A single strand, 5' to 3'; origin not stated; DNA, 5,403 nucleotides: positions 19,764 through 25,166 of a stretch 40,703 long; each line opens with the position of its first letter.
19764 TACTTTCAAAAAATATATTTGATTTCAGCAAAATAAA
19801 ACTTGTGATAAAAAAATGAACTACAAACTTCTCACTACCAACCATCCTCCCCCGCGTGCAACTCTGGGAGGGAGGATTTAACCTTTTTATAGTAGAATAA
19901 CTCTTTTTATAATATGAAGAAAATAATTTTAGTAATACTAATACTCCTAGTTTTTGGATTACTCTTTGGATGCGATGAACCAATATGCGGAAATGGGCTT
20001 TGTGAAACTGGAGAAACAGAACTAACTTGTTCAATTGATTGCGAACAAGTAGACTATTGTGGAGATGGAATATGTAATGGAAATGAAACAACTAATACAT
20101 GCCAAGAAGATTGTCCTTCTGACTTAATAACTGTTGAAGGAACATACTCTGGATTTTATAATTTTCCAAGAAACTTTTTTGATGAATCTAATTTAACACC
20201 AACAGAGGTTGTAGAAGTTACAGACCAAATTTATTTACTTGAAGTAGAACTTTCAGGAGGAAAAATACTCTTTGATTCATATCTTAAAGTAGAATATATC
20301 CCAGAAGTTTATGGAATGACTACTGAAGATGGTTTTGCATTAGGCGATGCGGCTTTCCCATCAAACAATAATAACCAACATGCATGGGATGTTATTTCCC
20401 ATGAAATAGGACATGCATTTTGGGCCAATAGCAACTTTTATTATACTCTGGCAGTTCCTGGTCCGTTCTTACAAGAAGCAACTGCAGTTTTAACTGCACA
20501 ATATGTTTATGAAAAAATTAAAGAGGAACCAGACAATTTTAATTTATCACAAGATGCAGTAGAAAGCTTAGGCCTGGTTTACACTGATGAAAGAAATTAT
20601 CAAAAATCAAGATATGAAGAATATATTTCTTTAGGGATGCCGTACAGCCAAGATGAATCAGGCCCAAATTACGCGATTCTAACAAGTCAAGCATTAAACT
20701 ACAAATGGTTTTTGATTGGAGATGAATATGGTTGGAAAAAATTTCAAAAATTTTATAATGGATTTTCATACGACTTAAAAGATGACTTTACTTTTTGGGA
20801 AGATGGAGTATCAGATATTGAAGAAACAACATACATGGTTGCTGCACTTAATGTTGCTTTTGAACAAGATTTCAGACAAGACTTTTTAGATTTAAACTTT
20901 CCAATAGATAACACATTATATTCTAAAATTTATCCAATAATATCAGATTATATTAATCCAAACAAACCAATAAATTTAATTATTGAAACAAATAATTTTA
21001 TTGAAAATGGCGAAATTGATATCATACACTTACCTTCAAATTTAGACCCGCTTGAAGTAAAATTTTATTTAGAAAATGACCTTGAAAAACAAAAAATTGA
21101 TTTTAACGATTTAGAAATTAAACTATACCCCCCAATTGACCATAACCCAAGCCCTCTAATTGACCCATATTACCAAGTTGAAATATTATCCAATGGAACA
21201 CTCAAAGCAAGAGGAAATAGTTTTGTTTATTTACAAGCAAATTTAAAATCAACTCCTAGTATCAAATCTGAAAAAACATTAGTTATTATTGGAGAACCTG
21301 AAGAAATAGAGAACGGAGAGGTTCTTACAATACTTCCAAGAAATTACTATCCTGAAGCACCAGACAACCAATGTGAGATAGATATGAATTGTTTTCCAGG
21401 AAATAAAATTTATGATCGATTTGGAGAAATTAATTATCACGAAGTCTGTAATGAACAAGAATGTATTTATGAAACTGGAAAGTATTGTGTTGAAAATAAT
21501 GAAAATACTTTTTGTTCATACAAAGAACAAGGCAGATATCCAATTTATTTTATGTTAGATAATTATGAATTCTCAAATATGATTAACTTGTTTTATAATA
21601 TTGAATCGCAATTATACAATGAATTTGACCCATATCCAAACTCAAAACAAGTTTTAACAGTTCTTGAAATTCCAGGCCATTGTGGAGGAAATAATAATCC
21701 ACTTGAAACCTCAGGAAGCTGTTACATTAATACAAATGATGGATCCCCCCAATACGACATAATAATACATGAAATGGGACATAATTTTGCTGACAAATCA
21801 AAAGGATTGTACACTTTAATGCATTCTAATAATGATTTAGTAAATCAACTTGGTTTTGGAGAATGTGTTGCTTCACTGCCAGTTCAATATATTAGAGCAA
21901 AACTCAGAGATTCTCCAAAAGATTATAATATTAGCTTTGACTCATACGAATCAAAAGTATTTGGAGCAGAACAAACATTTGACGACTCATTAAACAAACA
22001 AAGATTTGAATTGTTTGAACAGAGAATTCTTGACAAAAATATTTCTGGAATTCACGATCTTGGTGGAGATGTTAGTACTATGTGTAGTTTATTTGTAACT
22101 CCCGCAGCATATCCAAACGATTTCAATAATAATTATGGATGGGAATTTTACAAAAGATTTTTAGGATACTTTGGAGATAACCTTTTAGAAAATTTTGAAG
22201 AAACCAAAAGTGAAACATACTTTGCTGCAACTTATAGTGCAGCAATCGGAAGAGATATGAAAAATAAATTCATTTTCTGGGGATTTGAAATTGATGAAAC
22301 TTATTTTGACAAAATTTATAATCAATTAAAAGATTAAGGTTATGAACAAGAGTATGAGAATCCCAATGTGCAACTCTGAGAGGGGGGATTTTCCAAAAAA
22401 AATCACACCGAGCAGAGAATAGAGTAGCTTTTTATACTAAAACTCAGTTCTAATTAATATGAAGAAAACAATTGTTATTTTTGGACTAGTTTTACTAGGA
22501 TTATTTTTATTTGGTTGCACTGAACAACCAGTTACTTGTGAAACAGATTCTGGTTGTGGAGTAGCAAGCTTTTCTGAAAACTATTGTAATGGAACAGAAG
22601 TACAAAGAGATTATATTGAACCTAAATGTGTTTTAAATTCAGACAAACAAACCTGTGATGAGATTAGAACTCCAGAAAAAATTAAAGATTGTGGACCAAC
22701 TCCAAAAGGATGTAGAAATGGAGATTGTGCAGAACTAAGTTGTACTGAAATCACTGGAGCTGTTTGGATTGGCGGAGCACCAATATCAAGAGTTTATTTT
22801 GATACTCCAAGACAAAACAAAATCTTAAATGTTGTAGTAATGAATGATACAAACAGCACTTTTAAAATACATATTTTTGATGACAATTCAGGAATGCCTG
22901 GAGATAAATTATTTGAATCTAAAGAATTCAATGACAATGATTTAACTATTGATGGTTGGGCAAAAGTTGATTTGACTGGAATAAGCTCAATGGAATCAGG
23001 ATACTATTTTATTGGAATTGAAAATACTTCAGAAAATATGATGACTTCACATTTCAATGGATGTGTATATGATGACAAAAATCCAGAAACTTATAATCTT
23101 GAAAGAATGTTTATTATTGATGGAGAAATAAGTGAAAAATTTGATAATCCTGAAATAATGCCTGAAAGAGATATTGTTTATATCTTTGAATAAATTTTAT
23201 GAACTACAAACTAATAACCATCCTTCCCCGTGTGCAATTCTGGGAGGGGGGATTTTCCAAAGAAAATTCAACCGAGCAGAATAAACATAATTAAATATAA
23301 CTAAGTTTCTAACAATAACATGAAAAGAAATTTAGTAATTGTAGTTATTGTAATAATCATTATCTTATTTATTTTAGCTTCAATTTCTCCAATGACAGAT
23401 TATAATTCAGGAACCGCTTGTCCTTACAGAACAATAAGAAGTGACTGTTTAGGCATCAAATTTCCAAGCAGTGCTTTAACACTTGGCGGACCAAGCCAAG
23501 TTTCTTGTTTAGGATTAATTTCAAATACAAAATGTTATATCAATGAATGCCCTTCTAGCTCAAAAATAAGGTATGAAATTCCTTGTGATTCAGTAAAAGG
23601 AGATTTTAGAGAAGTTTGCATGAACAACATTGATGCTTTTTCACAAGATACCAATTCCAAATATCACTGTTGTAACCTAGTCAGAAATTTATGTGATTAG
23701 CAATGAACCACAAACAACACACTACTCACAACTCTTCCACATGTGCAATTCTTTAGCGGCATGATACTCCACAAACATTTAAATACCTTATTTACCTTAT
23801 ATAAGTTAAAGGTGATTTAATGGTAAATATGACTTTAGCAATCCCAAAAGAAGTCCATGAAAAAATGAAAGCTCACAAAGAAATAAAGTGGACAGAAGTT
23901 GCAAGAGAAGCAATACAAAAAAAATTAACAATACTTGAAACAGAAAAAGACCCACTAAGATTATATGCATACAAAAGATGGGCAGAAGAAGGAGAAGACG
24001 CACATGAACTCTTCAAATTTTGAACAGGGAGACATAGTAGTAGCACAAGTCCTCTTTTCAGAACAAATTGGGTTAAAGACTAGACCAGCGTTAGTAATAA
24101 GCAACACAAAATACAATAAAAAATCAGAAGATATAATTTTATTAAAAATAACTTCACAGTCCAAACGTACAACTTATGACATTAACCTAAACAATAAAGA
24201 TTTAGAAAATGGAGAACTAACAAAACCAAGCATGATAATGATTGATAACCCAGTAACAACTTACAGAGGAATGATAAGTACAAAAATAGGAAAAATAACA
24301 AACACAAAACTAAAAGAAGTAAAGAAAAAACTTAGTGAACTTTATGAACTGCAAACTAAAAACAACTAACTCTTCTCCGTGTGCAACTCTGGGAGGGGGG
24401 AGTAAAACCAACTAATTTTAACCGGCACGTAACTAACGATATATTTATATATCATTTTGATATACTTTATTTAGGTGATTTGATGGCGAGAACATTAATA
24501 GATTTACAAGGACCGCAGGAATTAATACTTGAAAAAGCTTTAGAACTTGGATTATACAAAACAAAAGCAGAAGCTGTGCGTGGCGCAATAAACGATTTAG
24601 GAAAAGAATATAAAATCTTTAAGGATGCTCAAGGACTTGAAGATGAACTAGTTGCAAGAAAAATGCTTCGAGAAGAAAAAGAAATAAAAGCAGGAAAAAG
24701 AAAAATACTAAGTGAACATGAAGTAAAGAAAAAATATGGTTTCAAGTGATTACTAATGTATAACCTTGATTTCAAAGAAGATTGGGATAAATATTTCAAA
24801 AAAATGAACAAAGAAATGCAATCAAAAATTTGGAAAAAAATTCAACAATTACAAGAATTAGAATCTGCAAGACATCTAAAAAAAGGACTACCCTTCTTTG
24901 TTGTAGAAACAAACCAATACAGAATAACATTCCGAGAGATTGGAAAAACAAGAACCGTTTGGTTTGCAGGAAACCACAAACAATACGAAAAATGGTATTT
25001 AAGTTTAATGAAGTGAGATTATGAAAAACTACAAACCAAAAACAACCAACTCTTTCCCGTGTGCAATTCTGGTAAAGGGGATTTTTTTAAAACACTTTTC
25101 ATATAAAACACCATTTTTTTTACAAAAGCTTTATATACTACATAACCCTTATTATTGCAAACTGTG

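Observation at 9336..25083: Integron-like cassette platform: tyrosine recombinase plus ten short gene units, each ending in a tRNA-Tyr-3'-end-derived site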

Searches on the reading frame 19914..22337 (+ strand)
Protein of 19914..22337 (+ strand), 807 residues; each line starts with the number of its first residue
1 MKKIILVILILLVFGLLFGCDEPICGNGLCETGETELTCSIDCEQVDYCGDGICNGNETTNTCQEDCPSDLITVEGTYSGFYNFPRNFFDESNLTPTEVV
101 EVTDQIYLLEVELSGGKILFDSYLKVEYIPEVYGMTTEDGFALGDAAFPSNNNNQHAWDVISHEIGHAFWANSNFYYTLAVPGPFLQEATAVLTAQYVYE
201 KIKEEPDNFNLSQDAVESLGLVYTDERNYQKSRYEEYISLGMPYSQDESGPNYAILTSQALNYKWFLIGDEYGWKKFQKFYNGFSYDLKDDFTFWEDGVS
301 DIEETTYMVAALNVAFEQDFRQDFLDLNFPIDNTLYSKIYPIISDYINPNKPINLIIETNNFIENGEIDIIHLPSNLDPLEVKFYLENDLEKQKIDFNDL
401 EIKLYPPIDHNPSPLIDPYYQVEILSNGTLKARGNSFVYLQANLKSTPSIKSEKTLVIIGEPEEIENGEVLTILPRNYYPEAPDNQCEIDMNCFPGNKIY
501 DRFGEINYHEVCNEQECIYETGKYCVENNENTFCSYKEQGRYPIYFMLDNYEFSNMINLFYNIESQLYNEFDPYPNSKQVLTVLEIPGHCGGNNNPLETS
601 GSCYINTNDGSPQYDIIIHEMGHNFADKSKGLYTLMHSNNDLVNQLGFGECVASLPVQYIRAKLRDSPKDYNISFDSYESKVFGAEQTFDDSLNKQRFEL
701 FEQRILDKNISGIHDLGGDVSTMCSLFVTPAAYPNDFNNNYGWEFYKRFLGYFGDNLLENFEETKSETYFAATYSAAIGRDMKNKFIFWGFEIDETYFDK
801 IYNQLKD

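Call 13: search_protein_families(library=pfam, max_evalue=0.01, proteins=[window:19914-22337:+])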
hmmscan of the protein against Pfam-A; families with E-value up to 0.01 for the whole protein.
window:19914-22337:+ (807 aa): 4 families
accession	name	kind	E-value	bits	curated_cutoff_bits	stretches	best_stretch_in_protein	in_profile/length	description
PF13574.12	Reprolysin_2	-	3.6e-06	27.4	27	1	150-176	118-144/195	Metallo-peptidase family M12B Reprolysin-like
PF13583.11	Reprolysin_4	-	4.3e-05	23.7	22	0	155-172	133-150/203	Metallo-peptidase family M12B Reprolysin-like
PF13582.12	Reprolysin_3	-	0.0021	19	22.4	0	612-626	105-119/123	Metallo-peptidase family M12B Reprolysin-like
PF13688.12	Reprolysin_5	-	0.0041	17.8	27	0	153-171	137-155/196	Metallo-peptidase family M12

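Call 53: search_protein_families(library=ncbifam, max_evalue=0.001, proteins=[window:19914-22337:+])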
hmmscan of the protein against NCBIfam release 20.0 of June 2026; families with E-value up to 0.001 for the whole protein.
window:19914-22337:+ (807 aa): 1 family
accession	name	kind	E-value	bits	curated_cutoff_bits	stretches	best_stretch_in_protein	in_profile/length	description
TIGR02289.1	M3_not_pepF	subfamily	0.00044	19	442.35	0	578-626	299-350/549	M3 family oligoendopeptidase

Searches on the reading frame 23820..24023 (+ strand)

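Call 53: search_protein_families(library=ncbifam, max_evalue=0.001, proteins=[window:23820-24023:+])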
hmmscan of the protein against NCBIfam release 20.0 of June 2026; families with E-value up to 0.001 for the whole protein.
window:23820-24023:+ (67 aa): 1 family
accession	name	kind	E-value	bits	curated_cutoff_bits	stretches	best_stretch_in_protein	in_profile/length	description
NF050799.1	TA_anti_VapB_Sulfo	equivalog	3.2e-05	24.4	60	1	7-43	5-40/69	type II toxin-antitoxin system VapB family antitoxin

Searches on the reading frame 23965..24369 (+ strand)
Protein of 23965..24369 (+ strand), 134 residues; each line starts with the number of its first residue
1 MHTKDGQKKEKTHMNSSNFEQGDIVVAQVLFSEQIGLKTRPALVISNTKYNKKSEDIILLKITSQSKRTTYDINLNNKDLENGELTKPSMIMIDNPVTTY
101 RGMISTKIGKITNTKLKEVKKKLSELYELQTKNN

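Call 13: search_protein_families(library=pfam, max_evalue=0.01, proteins=[window:23965-24369:+])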
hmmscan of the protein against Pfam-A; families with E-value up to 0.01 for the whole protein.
window:23965-24369:+ (134 aa): 1 family
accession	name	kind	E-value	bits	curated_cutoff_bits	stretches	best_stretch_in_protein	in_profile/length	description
PF02452.23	PemK_toxin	-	3.9e-15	56.4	23.1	1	20-126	1-108/109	PemK-like, MazF-like toxin of type II toxin-antitoxin system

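Call 53: search_protein_families(library=ncbifam, max_evalue=0.001, proteins=[window:23965-24369:+])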
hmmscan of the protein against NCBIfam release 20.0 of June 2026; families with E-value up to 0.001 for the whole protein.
window:23965-24369:+ (134 aa): 1 family
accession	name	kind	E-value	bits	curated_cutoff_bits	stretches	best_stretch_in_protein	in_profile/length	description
NF007386.0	PRK09907.1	equivalog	1.1e-07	31.8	120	1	32-126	23-109/111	endoribonuclease MazF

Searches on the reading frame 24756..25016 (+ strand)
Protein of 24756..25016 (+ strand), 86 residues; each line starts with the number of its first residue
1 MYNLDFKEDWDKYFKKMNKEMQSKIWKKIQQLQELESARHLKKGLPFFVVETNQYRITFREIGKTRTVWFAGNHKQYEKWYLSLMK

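Call 13: search_protein_families(library=pfam, max_evalue=0.01, proteins=[window:24756-25016:+])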
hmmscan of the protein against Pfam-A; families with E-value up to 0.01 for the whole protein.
window:24756-25016:+ (86 aa): 4 families
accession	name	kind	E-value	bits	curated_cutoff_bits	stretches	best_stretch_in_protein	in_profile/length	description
PF09907.15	HigB_toxin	-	0.0003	21.4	27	1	14-79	5-73/74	HigB_toxin, RelE-like toxic component of a toxin-antitoxin system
PF04494.20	TFIID_NTD2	-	0.00049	20.8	22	1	4-62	47-105/133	WD40 associated region in TFIID subunit, NTD2 domain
PF16086.11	DUF4816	-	0.0049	17.2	29.4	0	7-30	9-32/43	Domain of unknown function (DUF4816)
PF11140.13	DUF2913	-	0.0054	16.9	23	1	7-76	92-164/207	Protein of unknown function (DUF2913)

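Call 53: search_protein_families(library=ncbifam, max_evalue=0.001, proteins=[window:24756-25016:+])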
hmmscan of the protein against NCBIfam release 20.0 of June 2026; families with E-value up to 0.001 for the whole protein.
window:24756-25016:+ (86 aa): 0 families
